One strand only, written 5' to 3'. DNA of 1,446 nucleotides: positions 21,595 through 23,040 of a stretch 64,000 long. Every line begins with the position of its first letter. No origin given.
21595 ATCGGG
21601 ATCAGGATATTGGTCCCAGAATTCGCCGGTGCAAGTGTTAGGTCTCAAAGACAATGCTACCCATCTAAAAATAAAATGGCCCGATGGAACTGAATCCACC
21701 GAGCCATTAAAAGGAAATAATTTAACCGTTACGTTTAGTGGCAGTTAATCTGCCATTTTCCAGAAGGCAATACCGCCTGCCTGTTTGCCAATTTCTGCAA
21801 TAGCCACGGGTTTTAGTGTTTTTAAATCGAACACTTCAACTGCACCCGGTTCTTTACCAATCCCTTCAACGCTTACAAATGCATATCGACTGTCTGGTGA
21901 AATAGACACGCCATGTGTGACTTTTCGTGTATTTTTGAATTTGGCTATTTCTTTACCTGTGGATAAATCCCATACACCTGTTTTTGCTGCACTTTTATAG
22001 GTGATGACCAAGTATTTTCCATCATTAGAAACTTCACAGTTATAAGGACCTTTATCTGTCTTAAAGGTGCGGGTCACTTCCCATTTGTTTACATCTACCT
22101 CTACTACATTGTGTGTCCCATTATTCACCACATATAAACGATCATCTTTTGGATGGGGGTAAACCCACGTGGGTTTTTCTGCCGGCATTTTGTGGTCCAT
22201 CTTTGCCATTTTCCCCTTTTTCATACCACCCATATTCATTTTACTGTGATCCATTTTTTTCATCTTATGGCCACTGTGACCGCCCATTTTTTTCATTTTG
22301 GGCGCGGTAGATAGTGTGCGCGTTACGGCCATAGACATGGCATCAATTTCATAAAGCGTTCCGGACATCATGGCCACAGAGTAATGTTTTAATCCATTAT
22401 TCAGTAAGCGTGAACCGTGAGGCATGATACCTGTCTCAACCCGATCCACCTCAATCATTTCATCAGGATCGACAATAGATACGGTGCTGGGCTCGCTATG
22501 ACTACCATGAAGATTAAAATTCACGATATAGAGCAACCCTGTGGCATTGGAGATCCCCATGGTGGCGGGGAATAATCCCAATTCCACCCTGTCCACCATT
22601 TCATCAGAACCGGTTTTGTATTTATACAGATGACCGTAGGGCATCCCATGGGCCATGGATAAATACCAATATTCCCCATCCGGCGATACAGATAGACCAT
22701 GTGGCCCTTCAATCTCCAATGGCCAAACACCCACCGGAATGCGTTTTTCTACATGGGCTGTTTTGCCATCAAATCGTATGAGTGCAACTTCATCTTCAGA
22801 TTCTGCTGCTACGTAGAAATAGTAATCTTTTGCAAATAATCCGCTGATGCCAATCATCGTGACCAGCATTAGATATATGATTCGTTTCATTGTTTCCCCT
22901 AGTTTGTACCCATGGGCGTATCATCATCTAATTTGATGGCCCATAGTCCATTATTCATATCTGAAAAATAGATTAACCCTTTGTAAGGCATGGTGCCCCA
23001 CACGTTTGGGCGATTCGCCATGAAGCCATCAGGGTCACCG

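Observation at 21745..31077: Five-gene secreted cytochrome c / beta-propeller cluster: candidate uncharacterised extracytoplasmic redox module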

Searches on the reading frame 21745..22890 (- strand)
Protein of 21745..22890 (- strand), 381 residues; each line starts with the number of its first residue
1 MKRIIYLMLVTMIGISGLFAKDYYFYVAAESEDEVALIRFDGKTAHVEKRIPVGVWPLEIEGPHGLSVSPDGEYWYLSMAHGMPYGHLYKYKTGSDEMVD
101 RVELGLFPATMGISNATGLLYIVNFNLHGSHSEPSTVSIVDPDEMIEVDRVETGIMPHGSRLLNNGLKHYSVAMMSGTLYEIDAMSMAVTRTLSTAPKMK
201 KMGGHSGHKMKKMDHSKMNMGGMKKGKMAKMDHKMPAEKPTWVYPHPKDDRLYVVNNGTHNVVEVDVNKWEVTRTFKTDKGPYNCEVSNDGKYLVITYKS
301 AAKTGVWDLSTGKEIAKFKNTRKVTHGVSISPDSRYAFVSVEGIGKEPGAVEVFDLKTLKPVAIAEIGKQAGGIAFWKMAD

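Call 4: search_protein_families(library=pfam, proteins=[window:21745-22890:-], max_evalue=0.01)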
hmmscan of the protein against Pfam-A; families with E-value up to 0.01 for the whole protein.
window:21745-22890:- (381 aa): 12 families
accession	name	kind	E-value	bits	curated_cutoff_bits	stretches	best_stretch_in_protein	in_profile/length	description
PF21783.3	YNCE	-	4e-12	46.6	27.1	1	251-329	254-332/339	YNCE-like beta-propeller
PF25174.1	Beta-prop_THOC3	-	9.2e-07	28.6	305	1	245-363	54-165/272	THOC3 beta-propeller domain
PF02239.22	Cytochrom_D1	-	2e-06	27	25.5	1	223-364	215-353/368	Cytochrome D1 heme domain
PF10282.15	Lactonase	-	2.1e-06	27.6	21.7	1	224-320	23-126/344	Lactonase, 7-bladed beta-propeller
PF24817.1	WD40_WDHD1_1st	-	0.00013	21.7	109.9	1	242-324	183-266/291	WDHD1 first WD40 domain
PF25168.1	Beta-prop_WDR36-Utp21_2nd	-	0.00021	21.2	84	1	230-336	190-295/335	WDR36/Utp21 second beta-propeller domain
PF23414.1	Beta-prop_EML_2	-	0.00022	21.1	90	1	260-355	20-109/266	Echinoderm microtubule-associated protein second beta-propeller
PF24805.1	EIF3I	-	0.00068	19.3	200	1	276-359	48-130/324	EIF3I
PF24780.1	WD40_MABP1-WDR62_1st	-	0.001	18.9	496.3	1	285-376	44-133/328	MABP1/WDR62 first WD40 domain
PF24814.1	WD40_Prp19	-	0.0011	18.6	320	1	246-369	100-219/281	Prp19 WD40 domain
PF16446.10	DUF5043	-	0.0069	16.7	25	0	270-325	5-62/156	Domain of unknown function (DUF5043)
PF23393.2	Beta-prop_WDR90_POC16_2nd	-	0.007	16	60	0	304-360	18-69/291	WDR90/POC16, second beta-propeller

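Call 5: search_protein_families(library=ncbifam, proteins=[window:21745-22890:-], max_evalue=0.01)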
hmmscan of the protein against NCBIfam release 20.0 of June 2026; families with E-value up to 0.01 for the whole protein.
window:21745-22890:- (381 aa): 8 families
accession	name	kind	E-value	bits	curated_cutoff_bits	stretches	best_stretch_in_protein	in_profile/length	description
TIGR03866.1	PQQ_ABC_repeats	subfamily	4.6e-14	52.2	287.3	1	249-375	10-131/310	PQQ-dependent catabolism-associated beta-propeller protein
NF052340.1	hydrazine_beta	equivalog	8e-13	48.2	560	1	247-360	84-199/372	hydrazine synthase subunit beta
NF052460.1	L-NosZ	equivalog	1.1e-11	44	700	2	263-361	114-208/480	clade III lactonase-type nitrous-oxide reductase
NF052342.1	hydrazine_BC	exception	7.1e-09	34.4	1250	1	249-360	91-205/690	hydrazine synthase subunit beta-gamma fusion subunit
NF052280.1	7_blade_YncE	equivalog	2.4e-06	26.6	400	1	243-303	262-322/338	7-bladed beta-propeller protein YncE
TIGR02276.1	beta_rpt_yvtn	repeat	0.00013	21.9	27.85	0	247-284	1-38/42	beta-propeller repeat protein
TIGR03907.1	QH_beta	equivalog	0.00063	19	223.2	0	232-297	26-98/338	quinohemoprotein amine dehydrogenase subunit beta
TIGR04246.1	nitrous_NosZ_Gp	equivalog_domain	0.0023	16.3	625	0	260-330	251-322/578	Sec-dependent nitrous-oxide reductase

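Call 9: search_solved_structures(query=window:21745-22890:-, max_evalue=0.01, show_alignments=2)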
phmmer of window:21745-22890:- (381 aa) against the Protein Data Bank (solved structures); distinct sequences matched with E-value up to 0.01: 4.
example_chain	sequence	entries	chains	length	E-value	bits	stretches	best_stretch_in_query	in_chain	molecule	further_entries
1l0q_A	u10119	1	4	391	2.5e-09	39.9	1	239-338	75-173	Surface layer protein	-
5c2v_B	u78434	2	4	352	4.2e-08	35.9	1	240-356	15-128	HYDRAZINE SYNTHASE BETA SUBUNIT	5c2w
6tv2_A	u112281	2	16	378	0.00039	22.8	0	238-315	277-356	Protein NirF | Protein NirF,Protein NirF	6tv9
3vgz_A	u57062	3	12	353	0.0028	20.1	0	237-301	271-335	Uncharacterized protein YncE | PQQ-dependent catabolism-associated beta-propeller protein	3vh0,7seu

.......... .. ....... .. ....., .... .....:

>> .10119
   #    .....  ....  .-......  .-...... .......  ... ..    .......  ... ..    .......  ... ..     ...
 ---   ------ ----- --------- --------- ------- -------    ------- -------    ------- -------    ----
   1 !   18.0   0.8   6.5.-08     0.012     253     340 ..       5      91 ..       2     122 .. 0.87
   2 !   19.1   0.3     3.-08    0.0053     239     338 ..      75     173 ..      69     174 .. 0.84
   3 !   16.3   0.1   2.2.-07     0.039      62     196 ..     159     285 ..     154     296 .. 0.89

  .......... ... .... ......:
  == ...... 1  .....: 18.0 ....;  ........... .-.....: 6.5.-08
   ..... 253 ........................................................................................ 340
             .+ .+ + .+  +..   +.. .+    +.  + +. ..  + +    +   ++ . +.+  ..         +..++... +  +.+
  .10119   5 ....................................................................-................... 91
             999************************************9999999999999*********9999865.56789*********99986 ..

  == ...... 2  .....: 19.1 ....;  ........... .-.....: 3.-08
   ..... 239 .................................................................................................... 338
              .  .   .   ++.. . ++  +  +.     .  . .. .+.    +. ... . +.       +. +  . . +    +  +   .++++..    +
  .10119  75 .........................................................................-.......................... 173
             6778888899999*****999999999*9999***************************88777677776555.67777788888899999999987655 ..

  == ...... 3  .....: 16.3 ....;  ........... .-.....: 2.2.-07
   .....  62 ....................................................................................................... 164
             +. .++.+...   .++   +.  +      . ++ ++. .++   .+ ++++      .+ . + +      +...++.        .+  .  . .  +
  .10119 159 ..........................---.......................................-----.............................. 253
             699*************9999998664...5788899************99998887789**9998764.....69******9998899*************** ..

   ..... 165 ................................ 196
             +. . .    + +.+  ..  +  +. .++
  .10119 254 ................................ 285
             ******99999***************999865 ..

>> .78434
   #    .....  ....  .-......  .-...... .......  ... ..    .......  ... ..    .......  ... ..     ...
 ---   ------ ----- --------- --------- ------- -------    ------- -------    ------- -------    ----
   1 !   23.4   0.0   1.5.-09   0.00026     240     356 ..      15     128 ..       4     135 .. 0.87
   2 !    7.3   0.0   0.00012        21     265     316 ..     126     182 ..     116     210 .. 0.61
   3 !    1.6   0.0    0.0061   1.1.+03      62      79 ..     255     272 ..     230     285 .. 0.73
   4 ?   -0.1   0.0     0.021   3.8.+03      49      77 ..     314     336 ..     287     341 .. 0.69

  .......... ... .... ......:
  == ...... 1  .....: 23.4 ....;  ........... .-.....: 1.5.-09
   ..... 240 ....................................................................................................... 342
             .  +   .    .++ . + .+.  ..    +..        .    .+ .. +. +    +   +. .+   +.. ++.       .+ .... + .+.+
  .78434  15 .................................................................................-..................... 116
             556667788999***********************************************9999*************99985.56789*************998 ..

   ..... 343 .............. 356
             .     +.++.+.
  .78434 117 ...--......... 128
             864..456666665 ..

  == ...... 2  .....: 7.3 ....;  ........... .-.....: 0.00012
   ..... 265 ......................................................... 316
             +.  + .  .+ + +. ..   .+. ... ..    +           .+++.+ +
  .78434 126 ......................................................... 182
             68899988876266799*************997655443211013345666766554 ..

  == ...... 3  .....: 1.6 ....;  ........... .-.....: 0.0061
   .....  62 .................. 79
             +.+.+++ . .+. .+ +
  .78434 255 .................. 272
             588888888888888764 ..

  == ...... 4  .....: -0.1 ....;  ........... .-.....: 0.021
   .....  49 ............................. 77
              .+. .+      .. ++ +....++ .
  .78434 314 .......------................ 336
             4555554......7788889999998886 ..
